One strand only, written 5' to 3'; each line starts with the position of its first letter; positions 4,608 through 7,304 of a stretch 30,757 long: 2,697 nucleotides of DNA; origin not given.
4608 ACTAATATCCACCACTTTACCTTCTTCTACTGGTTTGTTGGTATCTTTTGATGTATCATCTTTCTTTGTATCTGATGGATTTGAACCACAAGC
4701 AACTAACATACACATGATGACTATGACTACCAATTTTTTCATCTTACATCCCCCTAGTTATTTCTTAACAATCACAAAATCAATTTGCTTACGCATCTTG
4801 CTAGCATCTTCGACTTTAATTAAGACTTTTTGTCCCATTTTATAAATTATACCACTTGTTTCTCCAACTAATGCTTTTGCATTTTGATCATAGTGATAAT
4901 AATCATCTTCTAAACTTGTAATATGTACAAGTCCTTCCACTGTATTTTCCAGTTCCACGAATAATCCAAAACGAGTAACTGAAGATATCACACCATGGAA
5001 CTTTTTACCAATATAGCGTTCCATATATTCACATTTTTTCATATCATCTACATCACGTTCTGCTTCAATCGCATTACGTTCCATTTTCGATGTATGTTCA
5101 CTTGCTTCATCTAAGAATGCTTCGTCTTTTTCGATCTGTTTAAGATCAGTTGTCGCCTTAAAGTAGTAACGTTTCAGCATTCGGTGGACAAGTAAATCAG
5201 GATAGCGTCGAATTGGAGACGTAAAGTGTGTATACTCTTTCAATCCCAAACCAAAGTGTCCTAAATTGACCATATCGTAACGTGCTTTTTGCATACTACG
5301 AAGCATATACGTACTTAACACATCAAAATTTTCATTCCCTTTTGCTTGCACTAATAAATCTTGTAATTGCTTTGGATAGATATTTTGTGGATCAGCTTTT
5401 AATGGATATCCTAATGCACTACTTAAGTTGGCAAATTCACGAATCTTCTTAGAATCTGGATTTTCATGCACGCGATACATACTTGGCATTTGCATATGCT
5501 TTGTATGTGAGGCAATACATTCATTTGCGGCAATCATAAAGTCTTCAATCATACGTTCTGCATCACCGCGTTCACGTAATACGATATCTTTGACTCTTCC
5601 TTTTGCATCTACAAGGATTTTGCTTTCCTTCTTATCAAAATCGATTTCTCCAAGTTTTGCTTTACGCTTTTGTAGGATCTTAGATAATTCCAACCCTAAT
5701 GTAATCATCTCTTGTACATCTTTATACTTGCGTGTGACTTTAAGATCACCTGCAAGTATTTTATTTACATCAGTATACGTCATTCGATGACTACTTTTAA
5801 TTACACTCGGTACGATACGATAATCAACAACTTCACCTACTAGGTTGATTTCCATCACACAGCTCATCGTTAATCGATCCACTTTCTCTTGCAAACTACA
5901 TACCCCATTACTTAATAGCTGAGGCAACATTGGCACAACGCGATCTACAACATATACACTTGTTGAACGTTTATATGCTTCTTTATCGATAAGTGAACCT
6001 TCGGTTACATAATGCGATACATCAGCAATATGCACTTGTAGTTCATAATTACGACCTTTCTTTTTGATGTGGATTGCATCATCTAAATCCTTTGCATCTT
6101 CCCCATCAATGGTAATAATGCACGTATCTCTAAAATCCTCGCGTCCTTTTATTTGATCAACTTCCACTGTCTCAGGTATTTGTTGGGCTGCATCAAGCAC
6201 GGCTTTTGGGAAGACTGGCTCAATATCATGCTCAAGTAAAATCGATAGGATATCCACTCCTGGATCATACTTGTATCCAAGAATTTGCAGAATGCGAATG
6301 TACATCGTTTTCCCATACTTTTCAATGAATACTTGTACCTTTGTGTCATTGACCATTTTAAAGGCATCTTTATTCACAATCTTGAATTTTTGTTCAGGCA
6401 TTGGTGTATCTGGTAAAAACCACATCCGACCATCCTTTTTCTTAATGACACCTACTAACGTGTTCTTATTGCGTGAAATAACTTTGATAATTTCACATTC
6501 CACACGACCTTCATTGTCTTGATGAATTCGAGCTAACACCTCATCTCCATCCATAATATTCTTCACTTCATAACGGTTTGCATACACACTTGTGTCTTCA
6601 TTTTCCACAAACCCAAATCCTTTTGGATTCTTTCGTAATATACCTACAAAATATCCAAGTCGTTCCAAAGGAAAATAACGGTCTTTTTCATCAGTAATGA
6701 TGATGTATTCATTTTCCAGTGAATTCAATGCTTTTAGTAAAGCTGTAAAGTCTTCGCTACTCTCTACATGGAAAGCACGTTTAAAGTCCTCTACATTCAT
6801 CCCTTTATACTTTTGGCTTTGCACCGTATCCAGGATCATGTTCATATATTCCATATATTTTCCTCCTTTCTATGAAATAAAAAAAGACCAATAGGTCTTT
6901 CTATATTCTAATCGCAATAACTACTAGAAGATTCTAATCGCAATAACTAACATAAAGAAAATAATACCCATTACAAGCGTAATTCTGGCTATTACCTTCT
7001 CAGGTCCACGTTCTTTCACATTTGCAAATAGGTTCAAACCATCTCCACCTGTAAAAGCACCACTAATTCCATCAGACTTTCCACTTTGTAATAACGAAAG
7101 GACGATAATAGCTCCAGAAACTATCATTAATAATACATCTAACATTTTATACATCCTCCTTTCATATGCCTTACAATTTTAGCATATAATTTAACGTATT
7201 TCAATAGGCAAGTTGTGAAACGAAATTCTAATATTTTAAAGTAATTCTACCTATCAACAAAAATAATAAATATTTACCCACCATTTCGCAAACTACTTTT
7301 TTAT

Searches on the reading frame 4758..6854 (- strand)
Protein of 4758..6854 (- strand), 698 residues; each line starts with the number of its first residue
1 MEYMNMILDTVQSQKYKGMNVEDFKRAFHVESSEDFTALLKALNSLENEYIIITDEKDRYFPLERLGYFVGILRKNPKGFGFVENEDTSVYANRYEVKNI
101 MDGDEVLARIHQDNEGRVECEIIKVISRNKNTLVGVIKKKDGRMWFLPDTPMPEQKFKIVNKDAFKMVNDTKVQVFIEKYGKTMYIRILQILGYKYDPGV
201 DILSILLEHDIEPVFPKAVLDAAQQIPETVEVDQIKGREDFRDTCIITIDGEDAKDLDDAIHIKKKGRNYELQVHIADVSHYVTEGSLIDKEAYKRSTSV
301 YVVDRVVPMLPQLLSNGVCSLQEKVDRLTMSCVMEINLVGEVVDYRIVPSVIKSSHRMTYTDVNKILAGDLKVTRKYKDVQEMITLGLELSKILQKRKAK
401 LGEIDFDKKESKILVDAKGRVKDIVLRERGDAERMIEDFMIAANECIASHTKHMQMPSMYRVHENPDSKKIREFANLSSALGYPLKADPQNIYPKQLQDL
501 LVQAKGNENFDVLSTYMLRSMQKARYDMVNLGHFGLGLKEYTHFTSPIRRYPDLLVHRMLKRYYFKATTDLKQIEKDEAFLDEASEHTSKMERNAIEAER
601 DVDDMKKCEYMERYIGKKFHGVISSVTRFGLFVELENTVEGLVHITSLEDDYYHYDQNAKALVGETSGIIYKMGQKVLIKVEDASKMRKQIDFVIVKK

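Call 14: search_protein_families(library=pfam, proteins=[window:4758-6854:-], max_evalue=0.00001)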
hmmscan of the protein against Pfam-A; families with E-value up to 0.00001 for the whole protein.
window:4758-6854:- (698 aa): 4 families
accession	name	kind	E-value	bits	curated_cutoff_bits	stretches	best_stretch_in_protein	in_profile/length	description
PF00773.25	RNB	-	1.1e-114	383.5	29.3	1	238-564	1-324/326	RNB domain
PF00575.29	S1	-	4.9e-12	46.5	22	1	616-693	5-71/74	S1 RNA binding domain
PF08206.17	OB_RNB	-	8.5e-12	45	24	1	71-125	1-58/58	Ribonuclease B OB domain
PF17876.7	CSD2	-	1.1e-11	45.1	26.2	1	146-216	2-74/74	Cold shock domain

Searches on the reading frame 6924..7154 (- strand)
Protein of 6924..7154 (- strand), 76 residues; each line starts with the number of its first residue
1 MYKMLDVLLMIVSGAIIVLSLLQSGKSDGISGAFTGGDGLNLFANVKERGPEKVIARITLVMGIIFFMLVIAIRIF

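Call 14: search_protein_families(library=pfam, proteins=[window:6924-7154:-], max_evalue=0.00001)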
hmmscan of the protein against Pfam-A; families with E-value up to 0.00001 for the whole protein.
window:6924-7154:- (76 aa): 1 family
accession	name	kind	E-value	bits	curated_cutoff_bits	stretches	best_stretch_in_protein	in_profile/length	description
PF03840.19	SecG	-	2.6e-18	66.3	29.2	1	5-75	2-69/70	Preprotein translocase SecG subunit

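Call 71: find_encoding_contigs(protein=window:6924-7154:-, flank=10000)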
Protein window:6924-7154:- (76 aa): 1 contig read that carries it; 1 place shown.
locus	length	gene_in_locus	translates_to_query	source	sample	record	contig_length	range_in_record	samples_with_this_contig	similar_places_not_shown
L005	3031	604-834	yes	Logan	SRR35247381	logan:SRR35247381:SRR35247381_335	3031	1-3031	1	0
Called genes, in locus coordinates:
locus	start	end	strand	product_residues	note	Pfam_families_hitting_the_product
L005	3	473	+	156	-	?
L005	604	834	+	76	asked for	PF03840:SecG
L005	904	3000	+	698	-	PF08206:OB_RNB, PF17876:CSD2, PF00773:RNB, PF00575:S1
